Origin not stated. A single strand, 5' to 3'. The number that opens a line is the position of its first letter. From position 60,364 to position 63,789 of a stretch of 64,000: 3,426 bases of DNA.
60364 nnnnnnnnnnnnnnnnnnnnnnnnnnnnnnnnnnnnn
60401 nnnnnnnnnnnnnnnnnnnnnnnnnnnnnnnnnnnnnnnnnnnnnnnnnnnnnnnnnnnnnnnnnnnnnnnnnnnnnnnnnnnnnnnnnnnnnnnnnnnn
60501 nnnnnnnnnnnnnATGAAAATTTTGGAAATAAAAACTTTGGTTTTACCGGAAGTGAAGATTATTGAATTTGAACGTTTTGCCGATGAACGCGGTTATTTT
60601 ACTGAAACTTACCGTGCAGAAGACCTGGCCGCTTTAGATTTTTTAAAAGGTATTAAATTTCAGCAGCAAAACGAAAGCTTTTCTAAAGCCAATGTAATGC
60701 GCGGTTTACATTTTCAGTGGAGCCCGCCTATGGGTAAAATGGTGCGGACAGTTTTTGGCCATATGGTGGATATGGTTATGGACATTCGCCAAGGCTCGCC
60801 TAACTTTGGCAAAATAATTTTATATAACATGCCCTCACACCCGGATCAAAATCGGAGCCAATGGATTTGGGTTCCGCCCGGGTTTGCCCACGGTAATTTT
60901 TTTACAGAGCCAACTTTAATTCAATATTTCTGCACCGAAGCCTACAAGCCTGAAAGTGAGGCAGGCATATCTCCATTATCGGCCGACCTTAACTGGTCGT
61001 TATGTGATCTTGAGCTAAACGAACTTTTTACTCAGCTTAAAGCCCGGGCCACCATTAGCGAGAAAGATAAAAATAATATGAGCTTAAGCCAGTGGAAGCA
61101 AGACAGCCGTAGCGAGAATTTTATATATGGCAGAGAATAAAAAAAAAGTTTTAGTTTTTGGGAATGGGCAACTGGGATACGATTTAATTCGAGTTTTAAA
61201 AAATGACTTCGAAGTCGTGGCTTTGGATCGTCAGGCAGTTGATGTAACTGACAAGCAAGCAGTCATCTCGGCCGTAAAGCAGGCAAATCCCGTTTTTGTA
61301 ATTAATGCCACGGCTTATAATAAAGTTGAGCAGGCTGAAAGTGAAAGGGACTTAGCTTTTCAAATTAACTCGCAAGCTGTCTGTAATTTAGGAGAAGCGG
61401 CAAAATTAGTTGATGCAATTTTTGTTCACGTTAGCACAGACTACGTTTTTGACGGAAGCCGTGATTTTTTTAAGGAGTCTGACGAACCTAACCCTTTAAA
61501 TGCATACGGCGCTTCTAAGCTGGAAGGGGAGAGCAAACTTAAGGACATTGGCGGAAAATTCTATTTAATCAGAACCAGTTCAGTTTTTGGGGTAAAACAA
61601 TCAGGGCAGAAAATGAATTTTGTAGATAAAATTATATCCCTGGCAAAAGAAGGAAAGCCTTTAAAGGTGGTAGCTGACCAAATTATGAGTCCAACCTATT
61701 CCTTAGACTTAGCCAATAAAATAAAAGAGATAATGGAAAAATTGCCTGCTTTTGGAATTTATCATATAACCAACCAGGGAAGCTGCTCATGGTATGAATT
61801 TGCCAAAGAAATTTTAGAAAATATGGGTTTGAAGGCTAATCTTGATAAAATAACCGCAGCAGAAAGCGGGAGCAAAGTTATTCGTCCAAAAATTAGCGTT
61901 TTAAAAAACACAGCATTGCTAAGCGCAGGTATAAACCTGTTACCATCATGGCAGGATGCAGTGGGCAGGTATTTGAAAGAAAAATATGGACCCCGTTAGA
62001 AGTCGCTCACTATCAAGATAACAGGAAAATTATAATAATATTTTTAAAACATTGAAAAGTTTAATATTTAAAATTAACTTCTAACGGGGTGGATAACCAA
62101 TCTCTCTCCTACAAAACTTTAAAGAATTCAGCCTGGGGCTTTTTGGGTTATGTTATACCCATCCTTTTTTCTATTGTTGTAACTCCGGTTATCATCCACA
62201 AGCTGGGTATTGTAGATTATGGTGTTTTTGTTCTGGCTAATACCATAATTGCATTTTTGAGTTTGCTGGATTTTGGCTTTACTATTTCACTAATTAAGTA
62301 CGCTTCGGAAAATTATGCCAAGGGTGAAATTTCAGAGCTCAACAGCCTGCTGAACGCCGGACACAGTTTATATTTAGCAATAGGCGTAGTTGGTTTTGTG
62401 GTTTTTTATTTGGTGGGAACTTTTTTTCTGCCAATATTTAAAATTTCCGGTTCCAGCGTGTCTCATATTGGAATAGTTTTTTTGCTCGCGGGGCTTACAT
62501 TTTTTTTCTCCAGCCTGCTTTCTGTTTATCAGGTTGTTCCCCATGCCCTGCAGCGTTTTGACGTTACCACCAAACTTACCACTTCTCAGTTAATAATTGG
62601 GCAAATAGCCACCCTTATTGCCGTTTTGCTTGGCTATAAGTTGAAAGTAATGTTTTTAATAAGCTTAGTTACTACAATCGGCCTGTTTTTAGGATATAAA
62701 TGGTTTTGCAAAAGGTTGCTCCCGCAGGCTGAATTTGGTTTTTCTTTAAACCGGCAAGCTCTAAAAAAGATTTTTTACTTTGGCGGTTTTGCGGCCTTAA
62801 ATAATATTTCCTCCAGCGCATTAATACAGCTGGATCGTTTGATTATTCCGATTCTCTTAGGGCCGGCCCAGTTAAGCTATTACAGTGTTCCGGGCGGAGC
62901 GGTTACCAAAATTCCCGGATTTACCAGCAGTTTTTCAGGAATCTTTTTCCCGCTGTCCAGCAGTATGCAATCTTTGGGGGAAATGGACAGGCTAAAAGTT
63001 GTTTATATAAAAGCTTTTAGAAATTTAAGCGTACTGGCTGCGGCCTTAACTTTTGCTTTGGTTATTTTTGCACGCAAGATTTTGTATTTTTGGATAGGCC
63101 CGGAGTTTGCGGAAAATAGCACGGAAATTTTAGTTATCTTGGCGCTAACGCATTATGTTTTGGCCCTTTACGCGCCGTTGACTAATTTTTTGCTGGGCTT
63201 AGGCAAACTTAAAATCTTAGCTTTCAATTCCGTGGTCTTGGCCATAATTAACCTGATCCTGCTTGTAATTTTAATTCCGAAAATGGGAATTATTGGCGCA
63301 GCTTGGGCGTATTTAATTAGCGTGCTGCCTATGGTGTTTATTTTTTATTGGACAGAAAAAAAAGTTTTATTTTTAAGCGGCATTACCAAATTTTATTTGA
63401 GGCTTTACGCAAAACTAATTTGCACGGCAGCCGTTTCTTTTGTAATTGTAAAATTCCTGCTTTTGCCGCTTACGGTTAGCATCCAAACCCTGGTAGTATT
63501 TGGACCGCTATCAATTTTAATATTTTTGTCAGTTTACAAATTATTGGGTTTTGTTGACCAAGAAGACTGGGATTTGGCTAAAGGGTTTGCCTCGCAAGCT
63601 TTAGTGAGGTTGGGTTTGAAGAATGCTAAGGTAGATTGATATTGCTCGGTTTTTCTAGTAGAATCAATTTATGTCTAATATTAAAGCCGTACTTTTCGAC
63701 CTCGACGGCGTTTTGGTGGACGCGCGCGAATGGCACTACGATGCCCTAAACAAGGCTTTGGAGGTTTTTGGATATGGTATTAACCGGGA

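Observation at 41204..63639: Candidate surface-protein O-glycosylation / S-layer assembly locus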

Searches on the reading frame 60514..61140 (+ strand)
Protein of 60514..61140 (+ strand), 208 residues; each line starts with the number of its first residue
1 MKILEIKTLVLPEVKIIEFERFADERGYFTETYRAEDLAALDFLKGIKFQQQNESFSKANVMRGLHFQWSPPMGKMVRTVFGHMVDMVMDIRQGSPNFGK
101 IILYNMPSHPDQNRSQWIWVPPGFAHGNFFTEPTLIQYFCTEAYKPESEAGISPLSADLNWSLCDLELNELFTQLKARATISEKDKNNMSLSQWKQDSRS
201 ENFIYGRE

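Call 4: search_protein_families(library=pfam, proteins=[window:60514-61140:+], max_evalue=0.01)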
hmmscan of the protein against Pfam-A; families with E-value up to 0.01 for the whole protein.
window:60514-61140:+ (208 aa): 1 family
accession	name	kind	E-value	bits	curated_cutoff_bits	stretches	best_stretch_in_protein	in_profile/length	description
PF00908.23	dTDP_sugar_isom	-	4.9e-41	140.7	27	1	10-192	3-167/168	dTDP-4-dehydrorhamnose 3,5-epimerase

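Call 55: search_protein_families(library=ncbifam, proteins=[window:60514-61140:+], max_evalue=0.00001)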
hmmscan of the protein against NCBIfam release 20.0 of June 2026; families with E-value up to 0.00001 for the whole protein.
window:60514-61140:+ (208 aa): 1 family
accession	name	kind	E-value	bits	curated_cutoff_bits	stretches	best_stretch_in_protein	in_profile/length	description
TIGR01221.1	rmlC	equivalog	4.5e-39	134.1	155.75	1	6-192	2-173/176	dTDP-4-dehydrorhamnose 3,5-epimerase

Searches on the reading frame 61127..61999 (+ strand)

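Call 4: search_protein_families(library=pfam, proteins=[window:61127-61999:+], max_evalue=0.01)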
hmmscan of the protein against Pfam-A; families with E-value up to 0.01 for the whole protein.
window:61127-61999:+ (290 aa): 6 families
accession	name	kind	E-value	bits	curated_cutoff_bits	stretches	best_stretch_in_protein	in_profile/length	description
PF04321.23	RmlD_sub_bind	-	5.8e-82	275.4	27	1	7-285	2-284/287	RmlD substrate binding domain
PF01370.27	Epimerase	-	6.3e-21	75.3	20.9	1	9-212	2-237/240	NAD dependent epimerase/dehydratase family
PF16363.11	GDP_Man_Dehyd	-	1.3e-10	41.7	27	1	37-171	58-198/332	GDP-mannose 4,6 dehydratase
PF02719.21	Polysacc_synt_2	-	7.1e-05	22.6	20.2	1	5-135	23-146/293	Polysaccharide biosynthesis protein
PF07993.18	NAD_binding_4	-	0.0017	18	20.1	1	75-175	106-228/258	Male sterility protein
PF05368.20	NmrA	-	0.0074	16.4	27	1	5-140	2-136/298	NmrA-like family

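Call 55: search_protein_families(library=ncbifam, proteins=[window:61127-61999:+], max_evalue=0.00001)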
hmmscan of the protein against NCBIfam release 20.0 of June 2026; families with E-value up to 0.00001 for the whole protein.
window:61127-61999:+ (290 aa): 3 families
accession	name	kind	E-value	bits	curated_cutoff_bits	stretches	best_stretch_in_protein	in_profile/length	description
TIGR01214.1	rmlD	equivalog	2.6e-84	282.7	224.05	1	7-285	1-284/285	dTDP-4-dehydrorhamnose reductase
NF007440.0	PRK09987.1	equivalog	3.5e-44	151.3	308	1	7-286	2-293/299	dTDP-4-dehydrorhamnose reductase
TIGR01181.1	dTDP_gluc_dehyt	equivalog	6e-13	48.6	365.1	1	37-239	56-267/321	dTDP-glucose 4,6-dehydratase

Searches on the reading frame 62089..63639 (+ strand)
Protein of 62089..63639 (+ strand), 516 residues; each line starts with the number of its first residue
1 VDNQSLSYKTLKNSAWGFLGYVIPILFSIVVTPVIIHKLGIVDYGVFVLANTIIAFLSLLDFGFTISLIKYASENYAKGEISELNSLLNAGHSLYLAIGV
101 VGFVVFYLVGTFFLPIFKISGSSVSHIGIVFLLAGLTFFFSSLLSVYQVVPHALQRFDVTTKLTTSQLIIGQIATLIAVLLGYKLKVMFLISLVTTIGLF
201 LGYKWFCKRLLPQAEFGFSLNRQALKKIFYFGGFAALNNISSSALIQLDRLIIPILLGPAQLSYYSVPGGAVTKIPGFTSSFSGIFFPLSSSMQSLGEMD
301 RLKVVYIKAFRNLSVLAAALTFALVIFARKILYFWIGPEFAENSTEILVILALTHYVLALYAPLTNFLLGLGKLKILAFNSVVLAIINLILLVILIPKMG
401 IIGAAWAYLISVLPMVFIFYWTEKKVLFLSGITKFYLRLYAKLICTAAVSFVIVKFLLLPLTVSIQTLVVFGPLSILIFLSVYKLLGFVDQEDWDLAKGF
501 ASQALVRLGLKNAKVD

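Call 4: search_protein_families(library=pfam, proteins=[window:62089-63639:+], max_evalue=0.01)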
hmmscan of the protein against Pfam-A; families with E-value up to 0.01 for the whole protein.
window:62089-63639:+ (516 aa): 2 families
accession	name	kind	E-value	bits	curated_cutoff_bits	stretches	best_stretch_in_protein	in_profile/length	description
PF13440.11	Polysacc_synt_3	-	2.4e-14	53.7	23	1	43-342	10-290/293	Polysaccharide biosynthesis protein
PF01554.23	MatE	-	0.0033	17.6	24.9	1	299-393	65-160/161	MatE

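Call 7: search_protein_families(library=ncbifam, proteins=[window:62089-63639:+], max_evalue=0.01)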
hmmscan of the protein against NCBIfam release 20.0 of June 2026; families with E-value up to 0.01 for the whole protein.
window:62089-63639:+ (516 aa): 1 family
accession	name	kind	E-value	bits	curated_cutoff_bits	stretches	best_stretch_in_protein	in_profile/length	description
TIGR00797.1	matE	subfamily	6.2e-09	35.2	147.4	2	314-428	80-195/396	MATE family efflux transporter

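Call 29: find_encoding_contigs(protein=window:62089-63639:+, flank=10000, max_places=1)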
Protein window:62089-63639:+ (516 aa): 12 contigs read that carry it; 1 place shown.
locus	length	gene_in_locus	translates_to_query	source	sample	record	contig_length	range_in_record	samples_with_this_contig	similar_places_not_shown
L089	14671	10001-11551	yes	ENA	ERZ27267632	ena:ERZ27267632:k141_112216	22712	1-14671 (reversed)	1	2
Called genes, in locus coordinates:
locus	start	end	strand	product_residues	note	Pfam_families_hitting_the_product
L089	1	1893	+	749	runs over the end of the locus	PF04932:Wzy_C, PF13424:TPR_12 (faint), PF13428:TPR_14 (faint), PF14559:TPR_19 (faint)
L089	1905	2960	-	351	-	PF13477:Glyco_trans_4_2 (weak), PF13439:Glyco_transf_4, PF13579:Glyco_trans_4_4, PF00534:Glycos_transf_1, PF13692:Glyco_trans_1_4, PF20706:GT4-conflict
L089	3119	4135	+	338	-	PF01370:Epimerase, PF04321:RmlD_sub_bind, PF16363:GDP_Man_Dehyd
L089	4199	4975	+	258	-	PF03372:Exo_endo_phos, PF14529:Exo_endo_phos_2 (faint)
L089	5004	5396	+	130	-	PF05635:23S_rRNA_IVP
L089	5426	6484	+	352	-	PF13524:Glyco_trans_1_2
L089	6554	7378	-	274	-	PF23023:Anti-Pycsar_Apyc1, PF12706:Lactamase_B_2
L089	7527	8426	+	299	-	PF01073:3Beta_HSD (weak), PF01370:Epimerase, PF13460:NAD_binding_10 (weak), PF16363:GDP_Man_Dehyd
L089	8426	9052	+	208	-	PF00908:dTDP_sugar_isom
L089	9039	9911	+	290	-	PF01370:Epimerase, PF04321:RmlD_sub_bind, PF16363:GDP_Man_Dehyd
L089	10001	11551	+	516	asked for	PF13440:Polysacc_synt_3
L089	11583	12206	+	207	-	PF00702:Hydrolase, PF13419:HAD_2, PF13242:Hydrolase_like (faint)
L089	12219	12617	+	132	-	-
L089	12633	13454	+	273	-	-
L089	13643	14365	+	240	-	PF00483:NTP_transferase, PF12804:NTP_transf_3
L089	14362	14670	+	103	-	?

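Call 55: search_protein_families(library=ncbifam, proteins=[L089:11583-12206:+, L089:12633-13454:+, L089:13643-14365:+, L089:12219-12617:+], max_evalue=0.00001)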
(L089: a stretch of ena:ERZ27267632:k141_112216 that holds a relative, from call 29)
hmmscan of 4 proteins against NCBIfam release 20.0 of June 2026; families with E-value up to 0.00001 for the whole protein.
L089:11583-12206:+ (207 aa): 35 families (the best 25 are shown)
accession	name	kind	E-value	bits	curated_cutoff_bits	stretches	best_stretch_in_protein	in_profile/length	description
TIGR02009.1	PGMB-YQAB-SF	subfamily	9.7e-35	120.4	153.35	1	4-188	1-186/186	beta-phosphoglucomutase family hydrolase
TIGR01990.1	bPGM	equivalog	5.1e-27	95.1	189.4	1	4-188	1-186/187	beta-phosphoglucomutase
NF053653.1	InDiPhoBT2121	equivalog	2.2e-25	89.5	245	1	4-189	1-187/216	inorganic diphosphatase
NF008087.0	PRK10826.1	equivalog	4.5e-22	78.8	191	1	98-194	101-197/222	hexitol phosphatase HxpB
NF009804.0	PRK13288.1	equivalog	7.3e-22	77.9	218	1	3-189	2-182/215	pyrophosphatase PpaX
NF009695.0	PRK13222.1-2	equivalog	1.6e-21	76.8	225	1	2-188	4-193/226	phosphoglycolate phosphatase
TIGR02253.1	CTE7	subfamily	6.5e-21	75.1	169.75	1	4-191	2-197/221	TIGR02253 family HAD-type hydrolase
NF008000.0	PRK10725.1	equivalog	3.6e-20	72.9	215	1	5-188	6-185/188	fructose-1-phosphate/6-phosphogluconate phosphatase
NF046057.1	bifunc_MtlD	equivalog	1.2e-19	70.2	800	1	3-191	6-194/683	bifunctional mannitol-1-phosphate dehydrogenase/phosphatase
TIGR01509.1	HAD-SF-IA-v3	subfamily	3e-19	69.7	29.4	1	108-188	82-154/154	HAD-IA family hydrolase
TIGR01449.2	PGP_bact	equivalog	1.3e-18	67.3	180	1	7-188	1-184/213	phosphoglycolate phosphatase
NF009697.0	PRK13222.1-4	equivalog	6.1e-17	61.7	327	1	2-186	5-191/232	phosphoglycolate phosphatase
TIGR01428.1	HAD_type_II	equivalog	5.6e-16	59.1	125.4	1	4-189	1-191/197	haloacid dehalogenase type II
NF009694.0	PRK13222.1-1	equivalog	1e-15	57.7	415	1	98-186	120-208/252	phosphoglycolate phosphatase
NF008610.0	PRK11587.1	equivalog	4.7e-15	55.5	282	1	4-194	3-187/219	sugar phosphatase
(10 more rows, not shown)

L089:12633-13454:+ (273 aa): 1 family
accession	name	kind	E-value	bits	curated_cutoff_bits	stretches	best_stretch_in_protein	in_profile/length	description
TIGR03992.1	Arch_glmU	subfamily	2.4e-07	30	292.1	1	1-258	1-217/393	bifunctional sugar-1-phosphate nucleotidylyltransferase/acetyltransferase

L089:13643-14365:+ (240 aa): 7 families
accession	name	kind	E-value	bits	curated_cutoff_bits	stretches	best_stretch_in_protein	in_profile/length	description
TIGR01208.1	rmlA_long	equivalog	1.4e-14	53.8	320.25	1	2-226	7-227/353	glucose-1-phosphate thymidylyltransferase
TIGR03992.1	Arch_glmU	subfamily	1.1e-12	47.5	292.1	1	2-213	8-208/393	bifunctional sugar-1-phosphate nucleotidylyltransferase/acetyltransferase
NF041173.1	Sug_nt_acttase_Thmprot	equivalog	3.7e-08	32.7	600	1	2-212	8-207/405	bifunctional sugar-1-phosphate nucleotidylyltransferase/acetyltransferase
NF041313.1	UDPGP_AglF_Halo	equivalog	8.4e-08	31.9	400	1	2-227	8-228/234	UTP--glucose-1-phosphate uridylyltransferase AglF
NF010937.0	PRK14357.1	equivalog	1.1e-07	31.1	658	1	2-197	8-196/448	bifunctional UDP-N-acetylglucosamine diphosphorylase/glucosamine-1-phosphate N-acetyltransferase GlmU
NF041135.1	IPPtranDIPPsyn_Thcocales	equivalog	1e-06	28.1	580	1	2-128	8-121/419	bifunctional L-myo-inositol-1-phosphate cytidylyltransferase/CDP-L-myo-inositol myo-inositolphosphotransferase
TIGR01207.1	rmlA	equivalog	9.2e-06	25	360.65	0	16-215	21-217/286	glucose-1-phosphate thymidylyltransferase RfbA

L089:12219-12617:+ (132 aa): 0 families
